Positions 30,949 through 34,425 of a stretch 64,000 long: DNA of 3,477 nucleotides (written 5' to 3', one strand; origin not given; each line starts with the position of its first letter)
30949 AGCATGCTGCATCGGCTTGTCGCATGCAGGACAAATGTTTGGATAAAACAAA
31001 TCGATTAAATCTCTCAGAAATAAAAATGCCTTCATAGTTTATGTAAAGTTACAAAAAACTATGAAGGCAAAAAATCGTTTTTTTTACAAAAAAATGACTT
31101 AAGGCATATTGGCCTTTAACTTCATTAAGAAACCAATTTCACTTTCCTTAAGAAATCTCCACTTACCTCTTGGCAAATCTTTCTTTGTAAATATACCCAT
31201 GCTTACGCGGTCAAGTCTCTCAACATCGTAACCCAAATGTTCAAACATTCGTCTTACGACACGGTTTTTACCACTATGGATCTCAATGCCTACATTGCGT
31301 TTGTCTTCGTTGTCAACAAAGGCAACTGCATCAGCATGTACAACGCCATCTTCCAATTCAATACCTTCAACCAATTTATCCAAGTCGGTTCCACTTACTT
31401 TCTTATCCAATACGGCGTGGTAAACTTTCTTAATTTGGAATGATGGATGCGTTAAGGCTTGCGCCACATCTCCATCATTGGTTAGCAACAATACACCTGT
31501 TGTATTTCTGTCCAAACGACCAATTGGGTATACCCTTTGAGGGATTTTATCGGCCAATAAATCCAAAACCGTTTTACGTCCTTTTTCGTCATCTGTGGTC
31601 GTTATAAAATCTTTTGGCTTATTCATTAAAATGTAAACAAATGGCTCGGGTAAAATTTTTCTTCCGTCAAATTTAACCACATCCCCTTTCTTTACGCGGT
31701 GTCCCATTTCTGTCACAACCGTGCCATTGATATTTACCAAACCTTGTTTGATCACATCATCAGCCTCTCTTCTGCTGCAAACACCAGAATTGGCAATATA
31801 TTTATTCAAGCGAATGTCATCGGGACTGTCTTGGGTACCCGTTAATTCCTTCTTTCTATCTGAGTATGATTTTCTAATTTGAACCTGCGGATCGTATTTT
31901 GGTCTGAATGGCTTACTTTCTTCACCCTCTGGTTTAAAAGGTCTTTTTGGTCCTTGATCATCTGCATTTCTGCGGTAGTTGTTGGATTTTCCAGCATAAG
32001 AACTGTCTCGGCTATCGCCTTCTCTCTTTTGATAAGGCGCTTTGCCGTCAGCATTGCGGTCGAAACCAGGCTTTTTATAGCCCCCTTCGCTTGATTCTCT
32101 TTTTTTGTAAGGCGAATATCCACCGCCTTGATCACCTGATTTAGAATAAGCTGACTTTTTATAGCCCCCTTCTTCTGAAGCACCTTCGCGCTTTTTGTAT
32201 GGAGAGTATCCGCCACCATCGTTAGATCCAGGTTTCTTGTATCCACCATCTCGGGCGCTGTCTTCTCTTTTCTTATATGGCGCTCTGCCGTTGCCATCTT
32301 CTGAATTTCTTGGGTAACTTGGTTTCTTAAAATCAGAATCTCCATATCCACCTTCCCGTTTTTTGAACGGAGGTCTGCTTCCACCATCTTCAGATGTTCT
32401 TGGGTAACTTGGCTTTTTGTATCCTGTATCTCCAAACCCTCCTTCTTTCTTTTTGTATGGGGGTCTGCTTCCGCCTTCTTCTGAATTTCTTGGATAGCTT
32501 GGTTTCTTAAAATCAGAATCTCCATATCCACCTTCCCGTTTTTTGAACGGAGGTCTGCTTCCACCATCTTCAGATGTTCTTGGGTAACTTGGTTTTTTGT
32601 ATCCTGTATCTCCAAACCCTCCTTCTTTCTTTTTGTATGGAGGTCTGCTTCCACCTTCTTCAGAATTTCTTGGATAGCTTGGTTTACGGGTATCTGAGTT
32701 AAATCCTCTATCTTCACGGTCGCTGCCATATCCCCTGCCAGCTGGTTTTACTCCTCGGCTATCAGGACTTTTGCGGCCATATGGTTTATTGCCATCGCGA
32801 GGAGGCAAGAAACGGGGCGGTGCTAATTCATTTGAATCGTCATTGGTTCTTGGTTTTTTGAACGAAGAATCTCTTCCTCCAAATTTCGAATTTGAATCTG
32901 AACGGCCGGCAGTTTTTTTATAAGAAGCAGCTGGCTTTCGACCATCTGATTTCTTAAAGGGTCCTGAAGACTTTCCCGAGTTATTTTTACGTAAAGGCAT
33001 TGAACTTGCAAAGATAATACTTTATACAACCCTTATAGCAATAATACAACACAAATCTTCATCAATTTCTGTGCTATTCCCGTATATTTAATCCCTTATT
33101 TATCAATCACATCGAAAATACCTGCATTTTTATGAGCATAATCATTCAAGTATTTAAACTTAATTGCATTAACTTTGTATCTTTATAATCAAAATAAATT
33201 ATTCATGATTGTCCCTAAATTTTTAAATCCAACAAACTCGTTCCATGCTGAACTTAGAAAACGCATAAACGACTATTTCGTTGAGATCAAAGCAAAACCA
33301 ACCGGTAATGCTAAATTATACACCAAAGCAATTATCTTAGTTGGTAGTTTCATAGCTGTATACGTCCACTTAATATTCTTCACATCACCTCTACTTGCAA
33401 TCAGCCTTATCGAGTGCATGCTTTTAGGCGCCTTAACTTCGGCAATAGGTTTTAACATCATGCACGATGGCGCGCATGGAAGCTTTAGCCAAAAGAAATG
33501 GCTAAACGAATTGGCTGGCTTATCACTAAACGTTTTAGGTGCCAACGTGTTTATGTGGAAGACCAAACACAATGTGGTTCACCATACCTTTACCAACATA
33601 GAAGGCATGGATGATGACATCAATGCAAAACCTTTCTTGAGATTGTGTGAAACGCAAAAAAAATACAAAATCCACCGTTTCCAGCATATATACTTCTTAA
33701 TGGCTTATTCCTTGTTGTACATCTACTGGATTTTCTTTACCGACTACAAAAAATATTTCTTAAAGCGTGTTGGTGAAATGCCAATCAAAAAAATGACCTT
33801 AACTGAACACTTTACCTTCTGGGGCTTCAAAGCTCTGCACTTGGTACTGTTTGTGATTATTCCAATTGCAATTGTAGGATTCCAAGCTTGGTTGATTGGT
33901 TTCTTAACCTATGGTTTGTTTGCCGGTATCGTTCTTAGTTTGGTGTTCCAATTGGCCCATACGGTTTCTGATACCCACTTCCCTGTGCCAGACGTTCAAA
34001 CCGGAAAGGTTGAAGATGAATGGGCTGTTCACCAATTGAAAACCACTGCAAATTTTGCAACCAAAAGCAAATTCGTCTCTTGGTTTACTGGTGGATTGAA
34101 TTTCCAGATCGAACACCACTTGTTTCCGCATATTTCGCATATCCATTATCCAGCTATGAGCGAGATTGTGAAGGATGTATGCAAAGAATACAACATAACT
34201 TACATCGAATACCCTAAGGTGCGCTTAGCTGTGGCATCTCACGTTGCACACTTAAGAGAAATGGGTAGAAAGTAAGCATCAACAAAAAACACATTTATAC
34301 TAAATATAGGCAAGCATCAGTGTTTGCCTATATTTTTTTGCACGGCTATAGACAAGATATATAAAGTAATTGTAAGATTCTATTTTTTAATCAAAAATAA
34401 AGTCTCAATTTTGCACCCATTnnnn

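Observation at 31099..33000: Pseudouridine synthase RluB with a ~390-aa N-terminal K/R/G/Y/P-rich tandem-repeat low-complexity domain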

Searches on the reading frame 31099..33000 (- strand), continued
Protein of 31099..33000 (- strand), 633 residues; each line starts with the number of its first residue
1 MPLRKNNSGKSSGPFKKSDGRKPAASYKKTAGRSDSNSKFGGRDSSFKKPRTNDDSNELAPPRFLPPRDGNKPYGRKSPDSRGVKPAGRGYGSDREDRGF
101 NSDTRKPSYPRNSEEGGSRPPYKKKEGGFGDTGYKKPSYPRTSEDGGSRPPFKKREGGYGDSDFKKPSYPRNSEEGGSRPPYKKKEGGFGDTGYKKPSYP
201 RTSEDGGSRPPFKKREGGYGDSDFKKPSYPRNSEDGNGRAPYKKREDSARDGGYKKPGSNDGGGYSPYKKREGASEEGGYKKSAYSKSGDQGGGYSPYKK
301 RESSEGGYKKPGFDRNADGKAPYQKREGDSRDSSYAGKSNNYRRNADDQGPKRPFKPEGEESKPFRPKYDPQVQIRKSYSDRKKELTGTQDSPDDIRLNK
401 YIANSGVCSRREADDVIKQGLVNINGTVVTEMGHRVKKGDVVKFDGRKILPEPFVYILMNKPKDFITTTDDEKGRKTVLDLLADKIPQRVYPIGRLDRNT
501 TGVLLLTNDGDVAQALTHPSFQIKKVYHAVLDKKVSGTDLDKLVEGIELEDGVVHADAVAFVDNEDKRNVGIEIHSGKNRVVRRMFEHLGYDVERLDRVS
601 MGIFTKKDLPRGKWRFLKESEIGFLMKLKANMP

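Call 17: list_cluster_members(proteins=[P0001])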
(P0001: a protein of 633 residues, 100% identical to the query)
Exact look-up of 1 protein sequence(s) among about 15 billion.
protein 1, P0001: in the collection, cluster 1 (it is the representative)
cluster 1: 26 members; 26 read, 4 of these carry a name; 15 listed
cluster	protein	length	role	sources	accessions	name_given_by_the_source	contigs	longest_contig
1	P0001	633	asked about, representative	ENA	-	-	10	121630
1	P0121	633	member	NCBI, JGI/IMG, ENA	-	23S rRNA pseudouridine2605 synthase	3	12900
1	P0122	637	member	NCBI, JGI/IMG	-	23S rRNA pseudouridine2605 synthase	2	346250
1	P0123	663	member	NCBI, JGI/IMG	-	23S rRNA pseudouridine2605 synthase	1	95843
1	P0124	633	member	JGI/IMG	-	23S rRNA pseudouridine2605 synthase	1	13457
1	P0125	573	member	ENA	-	-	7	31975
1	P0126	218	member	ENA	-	-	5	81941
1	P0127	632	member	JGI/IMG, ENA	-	-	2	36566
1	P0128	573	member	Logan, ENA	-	-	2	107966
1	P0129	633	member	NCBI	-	-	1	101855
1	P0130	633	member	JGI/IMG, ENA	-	-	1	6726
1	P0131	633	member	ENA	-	-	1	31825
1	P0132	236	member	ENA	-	-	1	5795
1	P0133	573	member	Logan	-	-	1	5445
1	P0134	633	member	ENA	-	-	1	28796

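Call 22: search_solved_structures(query=window:31099-33000:-, max_evalue=0.001, show_alignments=2)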
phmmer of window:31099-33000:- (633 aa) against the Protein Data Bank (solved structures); distinct sequences matched with E-value up to 0.001: 8.
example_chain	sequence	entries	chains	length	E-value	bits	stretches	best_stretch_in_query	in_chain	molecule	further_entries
3dh3_A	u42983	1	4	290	1.3e-38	136.3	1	395-631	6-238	Ribosomal large subunit pseudouridine synthase F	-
4lab_A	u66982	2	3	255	2.3e-31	112.4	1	397-628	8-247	Ribosomal large subunit pseudouridine synthase B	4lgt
9cl9_A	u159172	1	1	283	4.2e-31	111.6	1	397-628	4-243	Ribosomal large subunit pseudouridine synthase B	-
1ksk_A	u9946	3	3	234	3e-23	85.6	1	396-623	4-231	RIBOSOMAL SMALL SUBUNIT PSEUDOURIDINE SYNTHASE A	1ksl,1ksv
1vio_A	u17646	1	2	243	1.8e-22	83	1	396-626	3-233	Ribosomal small subunit pseudouridine synthase A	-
2olw_A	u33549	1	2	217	9.4e-22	80.7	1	432-616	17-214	Ribosomal large subunit pseudouridine synthase E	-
2oml_A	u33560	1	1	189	1.9e-20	76.4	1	449-616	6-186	Ribosomal large subunit pseudouridine synthase E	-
2gml_A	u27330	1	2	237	3.4e-20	75.5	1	454-631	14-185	Ribosomal large subunit pseudouridine synthase F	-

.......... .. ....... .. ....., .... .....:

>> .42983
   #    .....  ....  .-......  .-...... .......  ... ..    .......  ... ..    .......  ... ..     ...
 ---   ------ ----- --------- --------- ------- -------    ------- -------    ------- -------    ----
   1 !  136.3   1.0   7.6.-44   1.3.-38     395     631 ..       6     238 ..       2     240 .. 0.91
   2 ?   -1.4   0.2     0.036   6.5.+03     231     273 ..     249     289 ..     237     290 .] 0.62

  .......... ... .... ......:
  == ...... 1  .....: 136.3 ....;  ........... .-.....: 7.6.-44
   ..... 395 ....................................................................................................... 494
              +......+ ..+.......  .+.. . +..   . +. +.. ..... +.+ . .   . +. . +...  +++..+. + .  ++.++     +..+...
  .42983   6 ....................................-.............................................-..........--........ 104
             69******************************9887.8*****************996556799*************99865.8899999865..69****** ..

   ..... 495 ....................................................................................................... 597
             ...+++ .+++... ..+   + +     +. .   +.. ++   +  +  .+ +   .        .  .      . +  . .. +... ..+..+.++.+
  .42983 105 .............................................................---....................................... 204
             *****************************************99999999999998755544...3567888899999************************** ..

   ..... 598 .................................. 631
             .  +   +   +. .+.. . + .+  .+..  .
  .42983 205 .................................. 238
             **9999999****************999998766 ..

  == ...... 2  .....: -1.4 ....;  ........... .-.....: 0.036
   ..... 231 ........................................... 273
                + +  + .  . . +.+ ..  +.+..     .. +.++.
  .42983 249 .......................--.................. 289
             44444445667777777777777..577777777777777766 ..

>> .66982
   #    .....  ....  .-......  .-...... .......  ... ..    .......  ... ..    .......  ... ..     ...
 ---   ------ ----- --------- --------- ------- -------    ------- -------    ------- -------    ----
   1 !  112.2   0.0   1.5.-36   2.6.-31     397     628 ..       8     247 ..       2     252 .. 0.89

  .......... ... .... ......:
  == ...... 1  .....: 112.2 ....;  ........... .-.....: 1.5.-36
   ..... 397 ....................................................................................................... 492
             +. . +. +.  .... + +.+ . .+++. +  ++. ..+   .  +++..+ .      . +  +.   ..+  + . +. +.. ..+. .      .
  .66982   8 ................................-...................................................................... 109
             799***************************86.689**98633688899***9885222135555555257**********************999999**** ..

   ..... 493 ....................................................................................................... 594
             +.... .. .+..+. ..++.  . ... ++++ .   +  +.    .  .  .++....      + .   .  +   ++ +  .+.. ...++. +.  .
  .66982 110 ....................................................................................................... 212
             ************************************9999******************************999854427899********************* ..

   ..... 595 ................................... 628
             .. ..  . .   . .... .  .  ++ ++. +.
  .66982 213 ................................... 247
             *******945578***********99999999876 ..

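Call 35: predict_structure(alignment_id=A2)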
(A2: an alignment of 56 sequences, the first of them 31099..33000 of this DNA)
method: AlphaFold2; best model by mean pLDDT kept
length: 633 residues; sequences in the alignment: 56
mean_pLDDT: 56.4   pTM: 0.38
mean pLDDT of the five models: 56.4, 55.4, 54.8, 51.1, 49.9
residues with pLDDT >= 90: 37; 70-90: 161; 50-70: 67; < 50: 368
segments of 3 or more residues with pLDDT < 50: 1-65, 68-78, 80-119, 121-151, 153-164, 168-179, 182-191, 193-196, 198-226, 228-266, 268-350, 355-360, 368-380, 386-391
pLDDT, mean of each block of 10 residues (from residue 1): 35 42 44 40 41 41 44 43 43 40 42 42 43 44 37 41 42 40 44 48 41 41 41 38 38 37 42 44 39 38 38 38 42 40 41 47 48 44 47 71 82 87 89 84 87 84 75 78 82 61 76 68 73 93 90 87 88 78 92 83 61 83 74 61
secondary structure, 60 per line:
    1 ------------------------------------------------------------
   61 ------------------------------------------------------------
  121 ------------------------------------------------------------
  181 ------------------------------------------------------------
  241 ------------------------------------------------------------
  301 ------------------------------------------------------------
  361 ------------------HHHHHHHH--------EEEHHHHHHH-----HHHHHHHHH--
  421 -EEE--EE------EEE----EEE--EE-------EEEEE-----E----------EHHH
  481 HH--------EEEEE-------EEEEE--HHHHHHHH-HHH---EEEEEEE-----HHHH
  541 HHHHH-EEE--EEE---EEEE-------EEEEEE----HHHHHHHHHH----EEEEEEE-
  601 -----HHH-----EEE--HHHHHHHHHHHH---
elements in order (helices of 4 or more, strands of 3 or more residues): H379-386 E395-397 H398-404 H410-418 E422-424 E435-437 E442-444 E456-460 H478-482 E491-495 E503-507 H510-517 E525-531 H537-545 E547-549 E552-554 E558-561 E569-574 H579-588 E593-599 E614-616 H619-630

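Call 39: find_encoding_contigs(protein=P0128, flank=3000, max_places=4)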
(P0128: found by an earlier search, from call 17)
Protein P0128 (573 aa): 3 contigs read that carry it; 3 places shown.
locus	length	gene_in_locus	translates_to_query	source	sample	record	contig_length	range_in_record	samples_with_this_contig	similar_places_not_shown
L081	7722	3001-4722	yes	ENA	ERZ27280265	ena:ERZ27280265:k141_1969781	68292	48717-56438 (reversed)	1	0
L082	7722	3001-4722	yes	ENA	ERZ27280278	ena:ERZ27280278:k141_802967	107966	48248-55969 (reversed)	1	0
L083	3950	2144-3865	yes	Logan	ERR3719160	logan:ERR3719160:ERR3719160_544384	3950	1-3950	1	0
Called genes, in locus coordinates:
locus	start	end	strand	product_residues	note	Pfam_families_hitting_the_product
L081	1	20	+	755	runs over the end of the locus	PF00330:Aconitase, PF00694:Aconitase_C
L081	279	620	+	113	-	PF01245:Ribosomal_L19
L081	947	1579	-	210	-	PF00578:AhpC-TSA, PF08534:Redoxin, PF10417:1-cysPrx_C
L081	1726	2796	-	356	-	PF00487:FA_desaturase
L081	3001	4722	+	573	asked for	PF01479:S4, PF00849:PseudoU_synth_2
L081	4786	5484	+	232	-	PF00156:Pribosyltran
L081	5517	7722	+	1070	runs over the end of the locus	PF03160:Calx-beta, PF18962:Por_Secre_tail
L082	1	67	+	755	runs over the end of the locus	PF00330:Aconitase, PF00694:Aconitase_C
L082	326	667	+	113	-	PF01245:Ribosomal_L19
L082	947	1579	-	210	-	PF00578:AhpC-TSA, PF08534:Redoxin, PF10417:1-cysPrx_C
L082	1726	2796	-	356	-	PF00487:FA_desaturase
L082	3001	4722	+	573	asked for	PF01479:S4, PF00849:PseudoU_synth_2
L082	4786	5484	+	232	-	PF00156:Pribosyltran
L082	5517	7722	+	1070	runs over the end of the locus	PF03160:Calx-beta, PF18962:Por_Secre_tail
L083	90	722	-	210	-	PF00578:AhpC-TSA, PF08534:Redoxin, PF10417:1-cysPrx_C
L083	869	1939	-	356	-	PF00487:FA_desaturase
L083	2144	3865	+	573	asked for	PF01479:S4, PF00849:PseudoU_synth_2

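Call 40: find_encoding_contigs(protein=window:31099-33000:-, flank=3000, max_places=4)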
Protein window:31099-33000:- (633 aa): no gene with exactly this product is on record in the collection.

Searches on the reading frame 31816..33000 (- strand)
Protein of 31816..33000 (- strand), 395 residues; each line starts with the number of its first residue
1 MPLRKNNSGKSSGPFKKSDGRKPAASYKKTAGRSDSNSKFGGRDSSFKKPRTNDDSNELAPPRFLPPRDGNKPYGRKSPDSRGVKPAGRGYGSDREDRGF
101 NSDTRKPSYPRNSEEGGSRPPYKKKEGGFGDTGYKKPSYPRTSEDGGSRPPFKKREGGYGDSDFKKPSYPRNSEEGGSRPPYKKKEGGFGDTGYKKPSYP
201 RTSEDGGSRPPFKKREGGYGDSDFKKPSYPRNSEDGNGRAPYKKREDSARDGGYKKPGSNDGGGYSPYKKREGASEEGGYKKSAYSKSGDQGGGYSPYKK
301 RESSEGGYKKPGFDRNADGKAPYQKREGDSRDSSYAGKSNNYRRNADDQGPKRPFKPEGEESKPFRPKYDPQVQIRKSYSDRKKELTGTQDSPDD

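Call 52: search_protein_representatives(protein=window:31816-33000:-)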
Query: 395 residues. Proteins with E-value up to 0.001 (for the whole library): 3; up to 1e-10: 2; up to 1e-30: 2. The best 3 are listed.
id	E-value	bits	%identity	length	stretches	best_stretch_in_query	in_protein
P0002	1.4e-209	713.1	90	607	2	143-395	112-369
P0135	8.8e-37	143.8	66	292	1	1-156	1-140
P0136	4.8e-06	42.6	39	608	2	95-271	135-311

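Call 53: search_protein_families(library=pfam, proteins=[P0135, P0136], max_evalue=0.001)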
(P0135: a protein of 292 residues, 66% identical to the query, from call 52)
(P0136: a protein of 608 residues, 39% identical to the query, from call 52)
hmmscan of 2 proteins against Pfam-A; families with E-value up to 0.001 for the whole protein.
P0135 (292 aa): 0 families

P0136 (608 aa): 2 families
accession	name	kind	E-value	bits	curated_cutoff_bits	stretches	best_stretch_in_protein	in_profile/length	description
PF00849.27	PseudoU_synth_2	-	2.3e-23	83.5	26.8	1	395-528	2-152/152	RNA pseudouridylate synthase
PF01479.30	S4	-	4.8e-09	36.3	22.8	1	334-380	1-48/48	S4 domain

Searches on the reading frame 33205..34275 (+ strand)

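Call 51: search_protein_families(library=pfam, proteins=[window:33205-34275:+], max_evalue=0.00001)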
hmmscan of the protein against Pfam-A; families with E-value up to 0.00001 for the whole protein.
window:33205-34275:+ (356 aa): 1 family
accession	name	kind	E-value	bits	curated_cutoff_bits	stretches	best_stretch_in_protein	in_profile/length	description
PF00487.30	FA_desaturase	-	2e-37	129.8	29.7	1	71-336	9-252/253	Fatty acid desaturase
